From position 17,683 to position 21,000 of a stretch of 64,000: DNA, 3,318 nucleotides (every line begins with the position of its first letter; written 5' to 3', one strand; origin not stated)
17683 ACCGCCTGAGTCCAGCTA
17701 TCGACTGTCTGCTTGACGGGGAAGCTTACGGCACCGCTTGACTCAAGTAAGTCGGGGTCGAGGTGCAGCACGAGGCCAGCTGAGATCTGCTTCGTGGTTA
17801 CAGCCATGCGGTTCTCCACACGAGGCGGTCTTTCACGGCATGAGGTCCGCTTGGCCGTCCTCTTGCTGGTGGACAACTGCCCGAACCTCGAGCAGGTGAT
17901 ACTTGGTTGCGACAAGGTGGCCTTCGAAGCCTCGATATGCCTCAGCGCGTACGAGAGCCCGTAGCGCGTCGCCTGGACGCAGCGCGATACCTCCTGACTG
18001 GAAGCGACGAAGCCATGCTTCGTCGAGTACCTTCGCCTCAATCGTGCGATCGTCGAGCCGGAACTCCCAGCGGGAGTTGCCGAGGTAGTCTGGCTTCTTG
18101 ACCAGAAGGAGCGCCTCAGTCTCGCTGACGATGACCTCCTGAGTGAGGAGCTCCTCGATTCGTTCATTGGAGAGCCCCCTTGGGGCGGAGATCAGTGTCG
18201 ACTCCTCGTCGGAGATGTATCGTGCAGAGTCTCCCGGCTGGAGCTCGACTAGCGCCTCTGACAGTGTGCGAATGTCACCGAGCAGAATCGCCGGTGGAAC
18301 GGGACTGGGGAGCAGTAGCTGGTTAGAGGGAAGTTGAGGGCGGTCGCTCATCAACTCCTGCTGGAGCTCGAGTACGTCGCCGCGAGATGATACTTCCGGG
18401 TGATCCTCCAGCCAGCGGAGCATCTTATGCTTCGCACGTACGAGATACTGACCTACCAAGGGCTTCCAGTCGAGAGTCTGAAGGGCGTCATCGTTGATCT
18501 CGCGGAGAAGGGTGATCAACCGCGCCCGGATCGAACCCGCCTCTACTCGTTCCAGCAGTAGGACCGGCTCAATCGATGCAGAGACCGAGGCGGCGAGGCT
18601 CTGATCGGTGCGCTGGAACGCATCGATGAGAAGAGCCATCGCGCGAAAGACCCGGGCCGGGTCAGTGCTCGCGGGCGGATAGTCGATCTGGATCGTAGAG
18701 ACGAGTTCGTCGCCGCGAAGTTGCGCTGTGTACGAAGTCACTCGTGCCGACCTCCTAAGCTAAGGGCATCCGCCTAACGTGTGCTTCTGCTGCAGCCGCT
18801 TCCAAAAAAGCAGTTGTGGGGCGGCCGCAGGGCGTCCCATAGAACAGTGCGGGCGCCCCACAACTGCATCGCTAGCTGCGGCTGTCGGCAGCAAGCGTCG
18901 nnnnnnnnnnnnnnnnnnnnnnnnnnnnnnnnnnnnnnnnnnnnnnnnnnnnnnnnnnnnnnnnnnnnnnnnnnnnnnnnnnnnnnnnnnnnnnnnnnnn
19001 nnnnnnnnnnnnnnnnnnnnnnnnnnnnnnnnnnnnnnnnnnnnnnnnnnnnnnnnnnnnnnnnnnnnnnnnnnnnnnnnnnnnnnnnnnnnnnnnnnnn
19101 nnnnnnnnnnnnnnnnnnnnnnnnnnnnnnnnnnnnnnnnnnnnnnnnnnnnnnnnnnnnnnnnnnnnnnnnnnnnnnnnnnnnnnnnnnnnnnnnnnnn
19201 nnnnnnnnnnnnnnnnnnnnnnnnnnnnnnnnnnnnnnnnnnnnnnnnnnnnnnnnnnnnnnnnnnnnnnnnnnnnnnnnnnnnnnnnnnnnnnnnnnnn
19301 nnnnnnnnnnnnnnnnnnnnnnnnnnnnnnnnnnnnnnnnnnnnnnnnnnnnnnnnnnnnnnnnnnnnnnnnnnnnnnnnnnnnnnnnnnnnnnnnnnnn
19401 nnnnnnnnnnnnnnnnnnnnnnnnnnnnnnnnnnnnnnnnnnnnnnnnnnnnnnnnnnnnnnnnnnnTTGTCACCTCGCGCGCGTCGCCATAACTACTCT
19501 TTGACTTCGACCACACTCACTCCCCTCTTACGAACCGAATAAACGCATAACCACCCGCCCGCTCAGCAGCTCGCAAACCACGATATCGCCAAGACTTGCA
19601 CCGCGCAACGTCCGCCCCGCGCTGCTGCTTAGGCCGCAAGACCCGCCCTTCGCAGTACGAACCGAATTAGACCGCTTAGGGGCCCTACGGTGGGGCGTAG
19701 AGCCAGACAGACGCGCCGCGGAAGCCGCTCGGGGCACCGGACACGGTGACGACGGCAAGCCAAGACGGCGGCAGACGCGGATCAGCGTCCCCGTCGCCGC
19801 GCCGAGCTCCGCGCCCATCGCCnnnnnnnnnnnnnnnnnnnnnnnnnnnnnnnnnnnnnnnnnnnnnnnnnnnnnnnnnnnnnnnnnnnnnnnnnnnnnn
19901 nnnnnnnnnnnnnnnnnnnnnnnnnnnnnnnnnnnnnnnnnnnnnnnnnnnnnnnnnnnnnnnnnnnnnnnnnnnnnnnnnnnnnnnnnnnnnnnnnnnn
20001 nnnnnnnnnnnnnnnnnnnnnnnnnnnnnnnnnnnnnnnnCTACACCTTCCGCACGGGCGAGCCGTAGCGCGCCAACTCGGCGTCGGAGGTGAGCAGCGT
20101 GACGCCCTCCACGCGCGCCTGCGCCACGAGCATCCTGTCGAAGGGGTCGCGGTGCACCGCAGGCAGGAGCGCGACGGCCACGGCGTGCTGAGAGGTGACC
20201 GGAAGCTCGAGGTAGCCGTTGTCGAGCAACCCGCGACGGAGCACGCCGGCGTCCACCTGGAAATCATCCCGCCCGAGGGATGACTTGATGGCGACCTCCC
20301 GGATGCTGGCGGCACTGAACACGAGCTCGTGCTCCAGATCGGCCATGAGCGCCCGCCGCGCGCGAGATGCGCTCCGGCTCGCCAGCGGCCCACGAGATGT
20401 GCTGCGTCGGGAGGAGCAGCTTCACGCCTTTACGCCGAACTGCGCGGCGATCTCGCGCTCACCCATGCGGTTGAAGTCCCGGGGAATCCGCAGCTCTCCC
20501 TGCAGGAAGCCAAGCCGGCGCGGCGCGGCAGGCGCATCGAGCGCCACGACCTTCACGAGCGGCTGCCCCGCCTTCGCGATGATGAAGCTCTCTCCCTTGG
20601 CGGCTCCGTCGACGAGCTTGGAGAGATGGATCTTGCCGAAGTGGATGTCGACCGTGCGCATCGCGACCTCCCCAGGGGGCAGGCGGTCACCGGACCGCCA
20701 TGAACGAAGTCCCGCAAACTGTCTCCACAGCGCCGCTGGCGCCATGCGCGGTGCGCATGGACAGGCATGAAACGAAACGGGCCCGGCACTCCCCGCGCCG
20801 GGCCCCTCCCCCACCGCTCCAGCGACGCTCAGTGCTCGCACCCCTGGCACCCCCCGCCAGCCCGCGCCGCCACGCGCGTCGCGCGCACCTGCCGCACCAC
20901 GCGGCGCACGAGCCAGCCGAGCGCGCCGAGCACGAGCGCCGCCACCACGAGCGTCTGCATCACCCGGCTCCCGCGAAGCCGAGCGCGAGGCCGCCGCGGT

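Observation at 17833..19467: Two orphan low-GC genes (zinc-ribbon/DUF4145 protein and a 302-aa family-less protein) arranged as integron cassettes: candidate undescribed system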

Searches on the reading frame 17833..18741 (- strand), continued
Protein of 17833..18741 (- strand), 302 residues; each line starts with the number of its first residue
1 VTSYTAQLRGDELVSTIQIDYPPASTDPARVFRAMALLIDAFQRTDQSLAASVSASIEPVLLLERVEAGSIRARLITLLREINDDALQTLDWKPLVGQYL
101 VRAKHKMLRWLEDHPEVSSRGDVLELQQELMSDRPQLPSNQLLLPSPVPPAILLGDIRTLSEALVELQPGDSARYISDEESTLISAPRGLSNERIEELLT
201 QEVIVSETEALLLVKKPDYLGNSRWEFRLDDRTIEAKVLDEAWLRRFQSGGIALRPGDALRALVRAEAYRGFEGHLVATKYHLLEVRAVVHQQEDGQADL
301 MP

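Call 91: search_protein_families(library=phrogs, proteins=[L173:7183-7818:+, L173:8910-10355:+, L173:5989-6642:+, L179:7282-7860:+, L179:8867-9748:-, L179:4668-6296:+, L177:6888-7700:+, L177:9047-9697:+, L178:7417-7845:+, L178:8918-9310:+], max_evalue=0.00001)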
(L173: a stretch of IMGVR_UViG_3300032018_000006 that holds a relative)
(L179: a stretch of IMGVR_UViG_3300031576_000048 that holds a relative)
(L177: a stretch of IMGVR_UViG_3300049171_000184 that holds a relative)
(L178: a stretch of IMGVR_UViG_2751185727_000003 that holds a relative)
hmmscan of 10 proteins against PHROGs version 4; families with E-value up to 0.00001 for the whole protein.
L173:7183-7818:+ (211 aa): 5 families
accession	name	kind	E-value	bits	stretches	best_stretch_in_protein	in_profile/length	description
phrog_359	-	other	2.5e-77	261.6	1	30-207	115-296/329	DNA methyltransferase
phrog_10837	-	unknown function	9.8e-45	152.9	1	87-206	1-123/139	-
phrog_21315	-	unknown function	1.7e-34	120.5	1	33-205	236-407/415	-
phrog_15877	-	other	1.5e-21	78.1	1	35-166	3-138/152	DNA methyltransferase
phrog_16888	-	unknown function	1.4e-09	38.7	1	178-207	1-28/67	-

L173:8910-10355:+ (481 aa): 5 families
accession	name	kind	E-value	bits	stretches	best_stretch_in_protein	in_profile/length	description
phrog_67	-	other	2.7e-52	179.8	1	1-468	123-479/743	DNA methyltransferase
phrog_498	-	other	3.5e-15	56.6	1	111-329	263-442/633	DNA methyltransferase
phrog_3008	-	other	1.8e-14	54.6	1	207-304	115-212/244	DNA methyltransferase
phrog_6952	-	other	6.8e-10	40.1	1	224-292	99-164/181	DNA methyltransferase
phrog_18293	-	other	1.4e-09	38.9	1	226-311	29-115/119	methyltransferase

L173:5989-6642:+ (217 aa): 7 families
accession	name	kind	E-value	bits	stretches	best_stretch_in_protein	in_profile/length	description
phrog_67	-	other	1.5e-28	101.3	1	28-214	126-350/743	DNA methyltransferase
phrog_3008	-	other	7.2e-17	62.5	1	145-210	148-214/244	DNA methyltransferase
phrog_18293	-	other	4.1e-16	60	1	143-211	42-111/119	methyltransferase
phrog_8769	-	other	2.9e-11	44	1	163-211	9-57/71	methyltransferase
phrog_498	-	other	2.9e-11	43.6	1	142-210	354-423/633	DNA methyltransferase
phrog_23148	-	unknown function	9.5e-09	36.5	1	146-208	84-147/165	-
phrog_6952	-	other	4e-08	34.3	1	146-208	113-176/181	DNA methyltransferase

L179:7282-7860:+ (192 aa): 0 families

L179:8867-9748:- (293 aa): 0 families

L179:4668-6296:+ (542 aa): 6 families
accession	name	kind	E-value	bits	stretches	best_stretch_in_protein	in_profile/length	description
phrog_2468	-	head and packaging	3.4e-25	90.2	1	36-293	51-295/303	head morphogenesis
phrog_2662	-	head and packaging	7.4e-18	65.5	1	35-271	503-712/717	portal protein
phrog_3517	-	head and packaging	1.4e-12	48.6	1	168-296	231-357/371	head morphogenesis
phrog_859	-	head and packaging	1.4e-10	41.4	1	88-339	165-356/807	portal protein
phrog_115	-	head and packaging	5.1e-10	40.1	1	127-521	203-542/665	minor head protein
phrog_595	-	head and packaging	1.9e-08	35.1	1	71-366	122-400/513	head maturation protease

L177:6888-7700:+ (270 aa): 1 family
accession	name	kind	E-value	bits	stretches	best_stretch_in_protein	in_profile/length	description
phrog_1305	-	DNA, RNA and nucleotide metabolism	7.2e-23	82.2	1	81-225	75-221/226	DNA binding protein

L177:9047-9697:+ (216 aa): 0 families

L178:7417-7845:+ (142 aa): 1 family
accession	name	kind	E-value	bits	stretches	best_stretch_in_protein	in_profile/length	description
phrog_8581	-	unknown function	1.3e-23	85.1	1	2-140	1-160/166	-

L178:8918-9310:+ (130 aa): 0 families

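Call 93: find_encoding_contigs(protein=P0134, flank=5000, max_places=3)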
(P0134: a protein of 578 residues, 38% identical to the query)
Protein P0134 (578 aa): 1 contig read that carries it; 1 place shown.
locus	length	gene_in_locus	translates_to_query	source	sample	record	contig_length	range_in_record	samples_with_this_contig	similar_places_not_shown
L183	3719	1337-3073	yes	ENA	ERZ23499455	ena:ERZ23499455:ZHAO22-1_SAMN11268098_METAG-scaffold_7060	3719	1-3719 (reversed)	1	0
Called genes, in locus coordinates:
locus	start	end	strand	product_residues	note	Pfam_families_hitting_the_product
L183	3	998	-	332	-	?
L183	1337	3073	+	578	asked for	-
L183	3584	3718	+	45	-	?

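Call 97: search_protein_families(library=pfam, alignment_id=A6, max_evalue=0.0001)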
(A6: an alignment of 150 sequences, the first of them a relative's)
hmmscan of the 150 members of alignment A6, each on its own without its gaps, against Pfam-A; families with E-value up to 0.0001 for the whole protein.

A. member 1, L001:3491-4840:+ (450 aa): 1 family
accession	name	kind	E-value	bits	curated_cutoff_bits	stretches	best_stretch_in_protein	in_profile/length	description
PF10137.14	CAP12-PCTIR_TIR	-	5.4e-32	110.7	24.7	1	309-428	1-118/119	CAP12/Pycsar effector protein, TIR domain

B. families by the number of members that match (of 150 scanned): 121 families (the first 25 are shown)
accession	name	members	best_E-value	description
PF12762.13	DDE_Tnp_IS1595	6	1.4e-45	ISXO2-like transposase domain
PF04471.18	Mrr_cat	5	1.9e-32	Restriction endonuclease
PF12760.12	Zn_ribbon_IS1595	4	1.2e-10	Transposase zinc-ribbon domain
PF01555.25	N6_N4_Mtase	3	1.1e-45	DNA methylase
PF22722.2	NA-iREase1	3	4.2e-13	NACHT-associated inactive Restriction Endonuclease 1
PF05971.18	Methyltransf_10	2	1.3e-115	RNA methyltransferase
PF20473.4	MmeI_Mtase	2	3.6e-104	MmeI, DNA-methyltransferase domain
PF20466.3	MmeI_TRD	2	8.1e-77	MmeI, target recognition domain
PF00005.33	ABC_tran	2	4.1e-52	ABC transporter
PF20464.3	MmeI_N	2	9.8e-51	MmeI, N-terminal domain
PF14082.12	SduA_C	2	7.1e-40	Shedu protein SduA, C-terminal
PF20467.3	MmeI_C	2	3.2e-36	MmeI, C-terminal domain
PF00270.35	DEAD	2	1.3e-28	DEAD/DEAH box helicase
PF20465.4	MmeI_hel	2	2e-25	MmeI, helicase spacer domain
PF01609.27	DDE_Tnp_1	2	3.5e-25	Transposase DDE domain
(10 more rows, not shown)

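Call 103: find_related_loci(query=L177:6888-7697:+, collection=viral_contigs, flank=4000)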
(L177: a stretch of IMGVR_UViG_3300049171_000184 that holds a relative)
Query L177:6888-7697:+ (270 aa) in viral_contigs; peptide patterns used: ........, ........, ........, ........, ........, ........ (x = any residue, [..] = any of these).
52 stretches matched a pattern; 2 encode a relative of the query (tblastn E <= 1e-3); 2 distinct loci.
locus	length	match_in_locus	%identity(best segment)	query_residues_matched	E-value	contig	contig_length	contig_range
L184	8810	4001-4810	100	1-270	0e+0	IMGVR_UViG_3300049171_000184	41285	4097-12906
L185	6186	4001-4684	53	7-235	3e-77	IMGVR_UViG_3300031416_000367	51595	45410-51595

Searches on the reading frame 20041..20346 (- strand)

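Call 3: search_protein_families(library=pfam, proteins=[window:20041-20346:-], max_evalue=0.1)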
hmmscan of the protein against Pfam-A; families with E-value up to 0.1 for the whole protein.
window:20041-20346:- (101 aa): 1 family
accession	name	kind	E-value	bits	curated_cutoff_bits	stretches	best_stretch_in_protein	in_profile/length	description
PF01850.27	PIN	-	9.8e-09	36.3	23.6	1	6-95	29-118/120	PIN domain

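Call 6: search_protein_families(library=ncbifam, proteins=[window:20041-20346:-], max_evalue=0.1)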
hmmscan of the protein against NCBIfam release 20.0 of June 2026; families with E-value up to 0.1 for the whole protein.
window:20041-20346:- (101 aa): 1 family
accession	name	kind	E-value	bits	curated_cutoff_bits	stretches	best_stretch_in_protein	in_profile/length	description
TIGR00028.1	Mtu_PIN_fam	subfamily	0.031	14.5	73.6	1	57-96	96-134/143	TA system VapC family ribonuclease toxin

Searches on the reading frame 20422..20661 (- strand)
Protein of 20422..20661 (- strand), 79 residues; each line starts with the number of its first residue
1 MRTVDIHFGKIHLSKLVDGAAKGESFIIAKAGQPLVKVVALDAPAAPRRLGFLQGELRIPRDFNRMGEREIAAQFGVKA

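Call 87: search_protein_families(library=pfam, proteins=[window:20422-20661:-], max_evalue=1)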
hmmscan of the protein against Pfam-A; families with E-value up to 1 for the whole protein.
window:20422-20661:- (79 aa): 1 family
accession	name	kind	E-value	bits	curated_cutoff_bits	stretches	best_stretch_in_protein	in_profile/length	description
PF02604.26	PhdYeFM_antitox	-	0.00031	20.9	29.8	1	1-43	1-44/74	Antitoxin Phd_YefM, type II toxin-antitoxin system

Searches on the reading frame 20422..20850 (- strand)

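Call 3: search_protein_families(library=pfam, proteins=[window:20422-20850:-], max_evalue=0.1)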
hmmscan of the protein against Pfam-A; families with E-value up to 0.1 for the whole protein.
window:20422-20850:- (142 aa): 1 family
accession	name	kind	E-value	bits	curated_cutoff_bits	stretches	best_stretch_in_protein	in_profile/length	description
PF02604.26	PhdYeFM_antitox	-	0.0013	18.9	29.8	1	64-106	1-44/74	Antitoxin Phd_YefM, type II toxin-antitoxin system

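Call 6: search_protein_families(library=ncbifam, proteins=[window:20422-20850:-], max_evalue=0.1)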
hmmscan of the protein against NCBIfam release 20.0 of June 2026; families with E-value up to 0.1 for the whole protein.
window:20422-20850:- (142 aa): 1 family
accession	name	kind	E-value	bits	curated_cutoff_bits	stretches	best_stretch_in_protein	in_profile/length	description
TIGR01552.1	phd_fam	subfamily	0.003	16.9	20.8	1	70-102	5-37/53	type II toxin-antitoxin system prevent-host-death family antitoxin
